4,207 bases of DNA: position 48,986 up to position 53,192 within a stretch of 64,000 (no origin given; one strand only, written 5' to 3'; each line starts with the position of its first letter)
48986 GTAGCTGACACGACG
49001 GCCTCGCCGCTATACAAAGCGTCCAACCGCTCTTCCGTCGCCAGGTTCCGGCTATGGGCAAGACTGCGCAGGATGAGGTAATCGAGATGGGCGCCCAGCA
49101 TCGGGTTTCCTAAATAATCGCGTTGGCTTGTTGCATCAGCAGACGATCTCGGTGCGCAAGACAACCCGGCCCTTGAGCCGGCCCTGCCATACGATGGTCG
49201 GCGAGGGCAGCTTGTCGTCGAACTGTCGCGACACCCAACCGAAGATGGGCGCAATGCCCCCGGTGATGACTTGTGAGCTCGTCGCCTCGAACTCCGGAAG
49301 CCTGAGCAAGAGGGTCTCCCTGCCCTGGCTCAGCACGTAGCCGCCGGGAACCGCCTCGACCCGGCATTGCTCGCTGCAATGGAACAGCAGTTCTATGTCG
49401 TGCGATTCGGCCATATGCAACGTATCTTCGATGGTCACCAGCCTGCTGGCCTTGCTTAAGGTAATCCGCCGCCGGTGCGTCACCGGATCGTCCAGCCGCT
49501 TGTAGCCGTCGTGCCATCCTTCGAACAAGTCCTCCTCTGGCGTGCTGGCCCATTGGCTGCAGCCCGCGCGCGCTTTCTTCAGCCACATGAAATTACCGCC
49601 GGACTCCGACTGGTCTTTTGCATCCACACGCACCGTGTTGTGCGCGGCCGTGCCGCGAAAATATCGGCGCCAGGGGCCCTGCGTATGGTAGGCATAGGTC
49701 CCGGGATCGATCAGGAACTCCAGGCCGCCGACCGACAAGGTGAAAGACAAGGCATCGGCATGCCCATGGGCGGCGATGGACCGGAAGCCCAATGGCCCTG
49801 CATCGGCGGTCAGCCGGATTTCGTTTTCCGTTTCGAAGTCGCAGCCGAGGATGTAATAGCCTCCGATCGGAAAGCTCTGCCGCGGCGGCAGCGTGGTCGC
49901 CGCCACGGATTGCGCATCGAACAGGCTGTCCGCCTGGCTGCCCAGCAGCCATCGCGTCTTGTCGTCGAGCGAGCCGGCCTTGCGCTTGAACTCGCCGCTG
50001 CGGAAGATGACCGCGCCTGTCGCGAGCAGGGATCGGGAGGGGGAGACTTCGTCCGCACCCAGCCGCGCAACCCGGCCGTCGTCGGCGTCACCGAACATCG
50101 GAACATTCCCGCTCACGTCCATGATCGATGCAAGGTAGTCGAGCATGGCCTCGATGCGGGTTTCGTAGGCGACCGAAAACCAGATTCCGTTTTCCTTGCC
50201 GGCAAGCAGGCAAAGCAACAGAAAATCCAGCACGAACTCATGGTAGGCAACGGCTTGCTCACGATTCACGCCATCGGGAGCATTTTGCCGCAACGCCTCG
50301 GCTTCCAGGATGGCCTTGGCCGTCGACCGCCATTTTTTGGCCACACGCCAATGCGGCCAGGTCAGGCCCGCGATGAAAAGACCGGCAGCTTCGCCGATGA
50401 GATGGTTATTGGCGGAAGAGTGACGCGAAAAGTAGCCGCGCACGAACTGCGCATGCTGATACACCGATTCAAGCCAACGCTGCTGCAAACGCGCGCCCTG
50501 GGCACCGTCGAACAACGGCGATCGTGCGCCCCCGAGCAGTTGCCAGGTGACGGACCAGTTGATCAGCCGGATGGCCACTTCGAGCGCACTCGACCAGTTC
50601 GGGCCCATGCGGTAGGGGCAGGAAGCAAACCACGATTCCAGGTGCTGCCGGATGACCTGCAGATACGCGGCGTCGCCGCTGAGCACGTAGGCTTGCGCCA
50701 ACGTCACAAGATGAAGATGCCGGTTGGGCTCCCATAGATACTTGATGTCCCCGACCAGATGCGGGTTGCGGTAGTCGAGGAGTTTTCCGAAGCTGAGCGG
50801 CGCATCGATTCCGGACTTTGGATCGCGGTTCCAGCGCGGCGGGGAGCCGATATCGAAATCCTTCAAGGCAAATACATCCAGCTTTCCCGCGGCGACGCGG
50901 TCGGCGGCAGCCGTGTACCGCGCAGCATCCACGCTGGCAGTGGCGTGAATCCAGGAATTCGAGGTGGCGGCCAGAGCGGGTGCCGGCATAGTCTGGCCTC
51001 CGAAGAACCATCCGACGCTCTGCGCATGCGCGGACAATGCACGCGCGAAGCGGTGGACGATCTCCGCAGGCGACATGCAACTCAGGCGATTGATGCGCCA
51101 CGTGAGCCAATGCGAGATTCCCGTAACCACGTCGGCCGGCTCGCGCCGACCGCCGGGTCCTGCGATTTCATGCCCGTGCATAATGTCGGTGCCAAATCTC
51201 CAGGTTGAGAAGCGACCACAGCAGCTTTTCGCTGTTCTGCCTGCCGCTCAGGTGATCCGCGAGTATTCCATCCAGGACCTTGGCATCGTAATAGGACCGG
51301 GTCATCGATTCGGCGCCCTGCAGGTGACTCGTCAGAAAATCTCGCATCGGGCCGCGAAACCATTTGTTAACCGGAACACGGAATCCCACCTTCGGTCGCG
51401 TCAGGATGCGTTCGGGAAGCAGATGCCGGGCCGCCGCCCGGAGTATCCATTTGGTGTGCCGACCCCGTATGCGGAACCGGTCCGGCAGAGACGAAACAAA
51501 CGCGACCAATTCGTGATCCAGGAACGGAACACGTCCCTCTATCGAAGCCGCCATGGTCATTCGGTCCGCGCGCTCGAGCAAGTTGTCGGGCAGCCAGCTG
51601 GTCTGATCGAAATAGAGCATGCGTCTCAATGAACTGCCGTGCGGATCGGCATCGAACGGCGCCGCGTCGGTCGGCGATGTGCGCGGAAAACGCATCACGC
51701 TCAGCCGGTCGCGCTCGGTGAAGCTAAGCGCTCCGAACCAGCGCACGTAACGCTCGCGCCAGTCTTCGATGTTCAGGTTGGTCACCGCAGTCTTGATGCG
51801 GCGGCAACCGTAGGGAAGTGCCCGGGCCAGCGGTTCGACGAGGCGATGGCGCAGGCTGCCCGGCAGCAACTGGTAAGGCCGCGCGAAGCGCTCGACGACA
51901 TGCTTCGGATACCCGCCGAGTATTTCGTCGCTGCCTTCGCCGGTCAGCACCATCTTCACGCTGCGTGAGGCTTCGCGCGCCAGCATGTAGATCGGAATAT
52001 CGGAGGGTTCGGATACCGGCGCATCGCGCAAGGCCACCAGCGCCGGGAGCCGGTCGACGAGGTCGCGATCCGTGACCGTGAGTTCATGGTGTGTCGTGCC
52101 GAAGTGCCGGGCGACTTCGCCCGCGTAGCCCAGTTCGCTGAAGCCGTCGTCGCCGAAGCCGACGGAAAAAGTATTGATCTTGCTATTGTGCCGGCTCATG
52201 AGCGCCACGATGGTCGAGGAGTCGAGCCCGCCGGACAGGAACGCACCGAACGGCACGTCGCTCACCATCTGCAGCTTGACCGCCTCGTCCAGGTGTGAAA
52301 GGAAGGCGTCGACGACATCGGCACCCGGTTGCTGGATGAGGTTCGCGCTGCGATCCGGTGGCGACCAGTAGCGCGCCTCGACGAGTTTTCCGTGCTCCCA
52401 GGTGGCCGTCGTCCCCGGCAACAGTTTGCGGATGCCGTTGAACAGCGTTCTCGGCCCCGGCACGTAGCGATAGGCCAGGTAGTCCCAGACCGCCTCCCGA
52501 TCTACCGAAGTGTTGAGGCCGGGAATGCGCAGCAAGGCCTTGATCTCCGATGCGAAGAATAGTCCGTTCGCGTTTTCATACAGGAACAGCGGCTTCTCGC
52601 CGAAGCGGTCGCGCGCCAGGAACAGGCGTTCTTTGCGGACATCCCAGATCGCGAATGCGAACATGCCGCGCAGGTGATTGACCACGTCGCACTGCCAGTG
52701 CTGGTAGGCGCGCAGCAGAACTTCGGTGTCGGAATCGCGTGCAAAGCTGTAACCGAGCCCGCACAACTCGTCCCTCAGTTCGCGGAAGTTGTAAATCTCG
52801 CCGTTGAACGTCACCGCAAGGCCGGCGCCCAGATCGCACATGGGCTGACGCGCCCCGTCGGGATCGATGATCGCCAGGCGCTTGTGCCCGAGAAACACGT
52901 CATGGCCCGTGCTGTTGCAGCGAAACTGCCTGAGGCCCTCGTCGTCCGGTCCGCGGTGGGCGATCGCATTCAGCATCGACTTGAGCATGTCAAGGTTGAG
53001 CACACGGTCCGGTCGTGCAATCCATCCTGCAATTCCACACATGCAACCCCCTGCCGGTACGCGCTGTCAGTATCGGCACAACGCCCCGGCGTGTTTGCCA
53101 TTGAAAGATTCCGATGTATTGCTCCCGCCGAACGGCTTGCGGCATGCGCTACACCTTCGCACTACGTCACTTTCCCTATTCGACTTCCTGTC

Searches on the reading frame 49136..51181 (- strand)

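Call 11: search_protein_families(library=pfam, proteins=[window:49136-51181:-], max_evalue=0.001)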
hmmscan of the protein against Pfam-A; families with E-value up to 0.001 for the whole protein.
window:49136-51181:- (681 aa): 3 families
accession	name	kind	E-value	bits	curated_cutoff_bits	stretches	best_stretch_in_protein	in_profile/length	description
PF07940.18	Hepar_II_III_C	-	7.5e-47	160.3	24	1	430-668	2-226/237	Heparinase II/III-like, C-terminal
PF16889.11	Hepar_II_III_N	-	1.6e-26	93.9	22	1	145-369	94-316/340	Heparinase II/III N-terminus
PF05426.18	Alginate_lyase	-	5.3e-12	46.2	22.2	1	160-354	64-269/275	Alginate lyase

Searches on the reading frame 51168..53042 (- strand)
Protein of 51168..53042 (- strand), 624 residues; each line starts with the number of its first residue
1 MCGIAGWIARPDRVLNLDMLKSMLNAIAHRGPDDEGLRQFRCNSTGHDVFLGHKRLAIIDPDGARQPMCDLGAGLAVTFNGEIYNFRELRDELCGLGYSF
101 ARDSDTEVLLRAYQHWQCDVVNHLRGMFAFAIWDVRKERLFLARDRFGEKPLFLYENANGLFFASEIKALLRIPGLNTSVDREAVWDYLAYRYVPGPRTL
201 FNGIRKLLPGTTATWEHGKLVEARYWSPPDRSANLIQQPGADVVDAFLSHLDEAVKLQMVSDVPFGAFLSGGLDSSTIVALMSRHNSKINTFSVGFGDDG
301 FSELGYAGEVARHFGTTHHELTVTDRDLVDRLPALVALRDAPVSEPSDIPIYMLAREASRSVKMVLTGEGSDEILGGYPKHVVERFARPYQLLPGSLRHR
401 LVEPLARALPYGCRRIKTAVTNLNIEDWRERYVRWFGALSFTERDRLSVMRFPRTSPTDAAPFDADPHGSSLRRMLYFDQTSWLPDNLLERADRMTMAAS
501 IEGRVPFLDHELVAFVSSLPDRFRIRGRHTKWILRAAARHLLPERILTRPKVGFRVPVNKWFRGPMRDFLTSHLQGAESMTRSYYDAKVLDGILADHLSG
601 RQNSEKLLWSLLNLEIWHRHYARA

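Call 11: search_protein_families(library=pfam, proteins=[window:51168-53042:-], max_evalue=0.001)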
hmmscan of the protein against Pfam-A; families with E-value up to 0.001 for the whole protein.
window:51168-53042:- (624 aa): 5 families
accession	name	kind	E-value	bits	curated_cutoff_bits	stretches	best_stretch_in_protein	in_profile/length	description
PF00733.27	Asn_synthase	-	9.3e-108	361.5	21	1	248-619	3-354/354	Asparagine synthase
PF13537.11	GATase_7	-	2.4e-45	153.9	25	1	53-171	1-122/123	Glutamine amidotransferase domain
PF13522.11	GATase_6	-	4.2e-39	134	27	1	44-166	7-130/130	Glutamine amidotransferase domain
PF06508.19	QueC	-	2.8e-05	24.1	22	1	268-324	5-61/210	Queuosine biosynthesis protein QueC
PF12481.13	DUF3700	-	0.00014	21.9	27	1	119-166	124-171/228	Aluminium induced protein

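Call 32: search_protein_families(library=ncbifam, proteins=[window:51168-53042:-], max_evalue=0.001)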
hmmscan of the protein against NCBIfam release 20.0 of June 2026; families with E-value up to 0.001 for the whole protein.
window:51168-53042:- (624 aa): 10 families
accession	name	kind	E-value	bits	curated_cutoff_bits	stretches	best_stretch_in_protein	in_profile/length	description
TIGR03108.1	eps_aminotran_1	hypoth_equivalog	7.9e-151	503.8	816.9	1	1-615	1-622/628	XrtA/PEP-CTERM system amidotransferase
TIGR01536.1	asn_synth_AEB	equivalog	1.1e-148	496.5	267.1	1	2-554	1-517/517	asparagine synthase (glutamine-hydrolyzing)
TIGR03104.1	trio_amidotrans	equivalog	2.8e-133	445.3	570.1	2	1-378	1-380/589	N-acetylglutaminylglutamine amidotransferase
NF006949.0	PRK09431.1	equivalog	1.5e-91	307.6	499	3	1-171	1-166/554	asparagine synthase B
NF033535.1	lass_lactam_cya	exception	1e-66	225.9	525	2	1-375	1-376/668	lasso peptide isopeptide bond-forming cyclase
NF033561.1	macrolact_Ik_Al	subfamily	2.1e-24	86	300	1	91-384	48-340/561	albusnodin/ikarugamycin family macrolactam cyclase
TIGR01134.1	purF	equivalog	3.4e-10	39.9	350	1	63-170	82-199/432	amidophosphoribosyltransferase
TIGR01135.1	glmS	equivalog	8.7e-10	37.7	418.05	1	66-172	85-199/607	glutamine--fructose-6-phosphate transaminase (isomerizing)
NF001484.0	PRK00331.1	subfamily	2.1e-09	36.3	381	1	66-172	86-200/601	isomerizing glutamine--fructose-6-phosphate transaminase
TIGR00364.1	TIGR00364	equivalog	4.6e-05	23.1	150.3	1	268-323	4-59/201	7-cyano-7-deazaguanine synthase QueC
